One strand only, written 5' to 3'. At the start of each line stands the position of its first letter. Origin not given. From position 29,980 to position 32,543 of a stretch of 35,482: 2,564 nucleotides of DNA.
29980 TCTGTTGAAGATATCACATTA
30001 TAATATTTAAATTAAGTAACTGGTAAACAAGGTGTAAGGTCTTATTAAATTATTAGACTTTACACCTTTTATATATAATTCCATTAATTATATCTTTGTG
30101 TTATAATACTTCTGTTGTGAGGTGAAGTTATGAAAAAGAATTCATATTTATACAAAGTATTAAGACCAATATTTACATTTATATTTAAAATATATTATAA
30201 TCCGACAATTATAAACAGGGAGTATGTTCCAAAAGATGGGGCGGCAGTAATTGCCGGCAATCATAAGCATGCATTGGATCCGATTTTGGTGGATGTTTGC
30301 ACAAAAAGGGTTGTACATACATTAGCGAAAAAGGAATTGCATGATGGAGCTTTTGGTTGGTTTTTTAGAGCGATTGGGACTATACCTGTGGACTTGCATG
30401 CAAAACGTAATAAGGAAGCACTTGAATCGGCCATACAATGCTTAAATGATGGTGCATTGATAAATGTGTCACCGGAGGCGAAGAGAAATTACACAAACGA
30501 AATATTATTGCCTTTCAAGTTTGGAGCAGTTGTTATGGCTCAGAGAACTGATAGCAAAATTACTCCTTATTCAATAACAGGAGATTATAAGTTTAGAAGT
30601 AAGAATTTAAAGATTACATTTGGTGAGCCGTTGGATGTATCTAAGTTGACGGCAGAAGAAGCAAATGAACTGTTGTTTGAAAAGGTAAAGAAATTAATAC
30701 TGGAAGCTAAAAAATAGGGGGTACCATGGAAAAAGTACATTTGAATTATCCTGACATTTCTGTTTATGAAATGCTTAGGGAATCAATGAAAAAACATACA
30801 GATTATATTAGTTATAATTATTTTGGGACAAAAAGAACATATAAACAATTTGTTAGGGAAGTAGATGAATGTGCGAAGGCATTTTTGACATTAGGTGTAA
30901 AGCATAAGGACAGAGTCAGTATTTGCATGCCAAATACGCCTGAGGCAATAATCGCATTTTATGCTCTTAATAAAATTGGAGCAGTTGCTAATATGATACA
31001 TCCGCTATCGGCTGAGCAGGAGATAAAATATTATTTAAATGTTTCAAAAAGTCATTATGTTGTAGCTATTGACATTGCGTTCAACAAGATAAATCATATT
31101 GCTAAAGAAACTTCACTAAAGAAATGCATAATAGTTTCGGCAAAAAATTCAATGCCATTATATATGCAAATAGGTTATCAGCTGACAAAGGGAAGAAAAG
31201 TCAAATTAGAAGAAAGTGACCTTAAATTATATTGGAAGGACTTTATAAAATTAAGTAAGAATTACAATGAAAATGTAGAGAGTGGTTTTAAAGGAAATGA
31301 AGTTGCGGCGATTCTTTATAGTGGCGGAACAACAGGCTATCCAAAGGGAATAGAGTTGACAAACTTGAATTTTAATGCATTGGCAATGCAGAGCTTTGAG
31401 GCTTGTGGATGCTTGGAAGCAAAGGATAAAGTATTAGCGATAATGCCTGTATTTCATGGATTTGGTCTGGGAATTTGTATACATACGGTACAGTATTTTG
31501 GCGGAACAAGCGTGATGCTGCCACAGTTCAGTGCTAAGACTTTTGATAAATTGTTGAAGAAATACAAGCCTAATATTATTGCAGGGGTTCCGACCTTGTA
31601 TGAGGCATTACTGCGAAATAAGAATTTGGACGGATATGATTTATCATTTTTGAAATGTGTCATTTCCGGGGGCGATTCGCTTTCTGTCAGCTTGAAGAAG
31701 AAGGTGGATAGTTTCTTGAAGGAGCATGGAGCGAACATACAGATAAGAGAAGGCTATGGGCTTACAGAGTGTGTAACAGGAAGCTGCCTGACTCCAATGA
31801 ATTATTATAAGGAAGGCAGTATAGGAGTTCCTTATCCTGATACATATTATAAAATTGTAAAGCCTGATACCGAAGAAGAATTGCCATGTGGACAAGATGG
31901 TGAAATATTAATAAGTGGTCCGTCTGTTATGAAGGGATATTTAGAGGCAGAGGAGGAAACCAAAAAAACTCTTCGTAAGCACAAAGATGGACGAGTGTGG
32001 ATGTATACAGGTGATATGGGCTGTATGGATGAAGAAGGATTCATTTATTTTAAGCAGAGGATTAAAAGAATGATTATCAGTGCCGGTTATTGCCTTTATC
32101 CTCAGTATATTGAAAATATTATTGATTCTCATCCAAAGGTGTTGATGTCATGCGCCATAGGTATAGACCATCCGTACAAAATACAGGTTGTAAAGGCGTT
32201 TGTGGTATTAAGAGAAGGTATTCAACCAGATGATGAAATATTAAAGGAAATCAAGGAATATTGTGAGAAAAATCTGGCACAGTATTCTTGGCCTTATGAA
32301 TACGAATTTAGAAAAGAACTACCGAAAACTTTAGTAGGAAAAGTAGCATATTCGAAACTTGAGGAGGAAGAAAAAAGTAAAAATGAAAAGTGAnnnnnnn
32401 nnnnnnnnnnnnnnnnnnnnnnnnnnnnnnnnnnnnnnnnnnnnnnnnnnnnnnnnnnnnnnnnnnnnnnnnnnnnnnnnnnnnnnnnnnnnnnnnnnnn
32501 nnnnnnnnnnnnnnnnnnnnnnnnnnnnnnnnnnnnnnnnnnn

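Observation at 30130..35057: Five-gene, translationally coupled operon that looks like an undescribed glycerophospholipid-tailoring pathway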

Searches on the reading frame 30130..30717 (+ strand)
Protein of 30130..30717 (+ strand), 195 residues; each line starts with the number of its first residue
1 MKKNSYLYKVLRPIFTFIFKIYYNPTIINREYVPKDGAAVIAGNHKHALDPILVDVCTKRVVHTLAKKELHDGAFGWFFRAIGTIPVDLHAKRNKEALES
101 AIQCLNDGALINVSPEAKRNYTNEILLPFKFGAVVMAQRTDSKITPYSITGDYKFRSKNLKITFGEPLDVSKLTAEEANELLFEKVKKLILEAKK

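Call 3: search_protein_families(library=pfam, proteins=[window:30130-30717:+], max_evalue=0.01)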
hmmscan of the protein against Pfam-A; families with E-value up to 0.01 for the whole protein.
window:30130-30717:+ (195 aa): 1 family
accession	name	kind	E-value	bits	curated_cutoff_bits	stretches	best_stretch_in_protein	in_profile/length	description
PF01553.26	Acyltransferase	-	1e-22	80.8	23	1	26-149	3-131/132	Acyltransferase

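Call 4: search_protein_families(library=ncbifam, proteins=[window:30130-30717:+], max_evalue=0.01)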
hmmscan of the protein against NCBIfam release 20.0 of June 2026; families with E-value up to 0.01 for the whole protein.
window:30130-30717:+ (195 aa): 3 families
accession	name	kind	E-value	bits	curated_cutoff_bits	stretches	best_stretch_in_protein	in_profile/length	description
TIGR00530.1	AGP_acyltrn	subfamily_domain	8.9e-23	80.5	102.95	1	27-149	6-129/130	1-acylglycerol-3-phosphate O-acyltransferase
NF006386.0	PRK08633.1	equivalog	9.1e-17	60.1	1221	1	10-151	414-553/1147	acyl-[ACP]--phospholipid O-acyltransferase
NF005291.0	PRK06814.1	equivalog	1.2e-06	26.7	1349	1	9-152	425-566/1140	acyl-[ACP]--phospholipid O-acyltransferase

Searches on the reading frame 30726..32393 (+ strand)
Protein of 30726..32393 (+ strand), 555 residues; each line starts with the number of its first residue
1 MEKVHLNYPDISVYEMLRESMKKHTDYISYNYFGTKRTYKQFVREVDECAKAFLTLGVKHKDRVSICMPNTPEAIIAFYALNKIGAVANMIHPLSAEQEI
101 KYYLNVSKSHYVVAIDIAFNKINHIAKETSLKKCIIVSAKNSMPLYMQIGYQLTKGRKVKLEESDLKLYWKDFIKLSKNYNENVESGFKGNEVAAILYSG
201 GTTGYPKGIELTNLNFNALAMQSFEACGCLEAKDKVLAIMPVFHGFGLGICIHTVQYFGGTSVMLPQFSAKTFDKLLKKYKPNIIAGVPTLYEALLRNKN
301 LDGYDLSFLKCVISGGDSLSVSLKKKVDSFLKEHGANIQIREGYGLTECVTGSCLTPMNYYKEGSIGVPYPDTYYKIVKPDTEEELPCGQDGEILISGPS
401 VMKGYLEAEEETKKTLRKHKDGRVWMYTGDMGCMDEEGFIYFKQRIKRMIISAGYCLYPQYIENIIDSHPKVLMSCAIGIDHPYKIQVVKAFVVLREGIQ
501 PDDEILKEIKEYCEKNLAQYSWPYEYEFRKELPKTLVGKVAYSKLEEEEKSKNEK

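Call 3: search_protein_families(library=pfam, proteins=[window:30726-32393:+], max_evalue=0.01)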
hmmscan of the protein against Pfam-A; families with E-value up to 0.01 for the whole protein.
window:30726-32393:+ (555 aa): 2 families
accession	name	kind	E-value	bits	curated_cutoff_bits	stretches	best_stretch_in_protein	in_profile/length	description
PF00501.34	AMP-binding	-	2.1e-80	270.8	29.9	1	18-406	2-384/384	AMP-binding enzyme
PF13193.12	AMP-binding_C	-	1.2e-15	58.6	24.5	1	462-539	2-76/76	AMP-binding enzyme C-terminal domain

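Call 4: search_protein_families(library=ncbifam, proteins=[window:30726-32393:+], max_evalue=0.01)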
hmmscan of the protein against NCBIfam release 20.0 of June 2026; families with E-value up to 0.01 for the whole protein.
window:30726-32393:+ (555 aa): 108 families (the best 25 are shown)
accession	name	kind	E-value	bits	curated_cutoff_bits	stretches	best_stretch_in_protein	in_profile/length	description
NF004114.0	PRK05605.1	equivalog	2.5e-110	369.5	766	1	5-549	28-569/575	long-chain-fatty-acid--CoA ligase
NF006181.0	PRK08314.1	subfamily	4.4e-105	352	705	1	5-554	18-559/563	long-chain-fatty-acid--CoA ligase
NF004837.0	PRK06187.1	subfamily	1.4e-103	347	476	1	11-553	8-526/531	long-chain-fatty-acid--CoA ligase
NF005220.0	PRK06710.1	equivalog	3.6e-100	335.7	1116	1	23-554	36-558/563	long-chain-fatty-acid--CoA ligase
NF005463.0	PRK07059.1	subfamily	9.1e-82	275.2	869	1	11-548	23-555/557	long-chain-fatty-acid--CoA ligase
NF004822.0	PRK06178.1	equivalog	6.8e-80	269.3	782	1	8-549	34-567/571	acyl-CoA synthetase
NF006523.0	PRK08974.1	equivalog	1.2e-79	268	884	1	12-554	24-558/561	long-chain-fatty-acid--CoA ligase FadD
NF004229.0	PRK05677.1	subfamily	5.7e-76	256.2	879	1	12-553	25-559/563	long-chain-fatty-acid--CoA ligase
NF006442.0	PRK08751.1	equivalog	2e-75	254.3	1023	1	12-547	26-556/560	long-chain fatty acid--CoA ligase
NF005714.0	PRK07529.1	subfamily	5.8e-74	249.6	632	1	35-549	62-576/640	acyl-CoA synthetase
NF005702.0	PRK07514.1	subfamily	1e-73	248.5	558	2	187-550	153-501/506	malonyl-CoA synthase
NF002966.0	PRK03640.1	equivalog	6.9e-71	239.3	556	2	166-550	117-481/483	o-succinylbenzoate--CoA ligase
NF009233.0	PRK12583.1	subfamily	3.8e-70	236.8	832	1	28-547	37-548/558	fatty acid CoA ligase family protein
NF005307.0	PRK06839.1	equivalog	4.9e-68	230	748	1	36-551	27-495/496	o-succinylbenzoate--CoA ligase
NF005801.1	PRK07656.1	equivalog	1e-67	228.9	657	1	15-545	5-499/500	FadD3 family acyl-CoA ligase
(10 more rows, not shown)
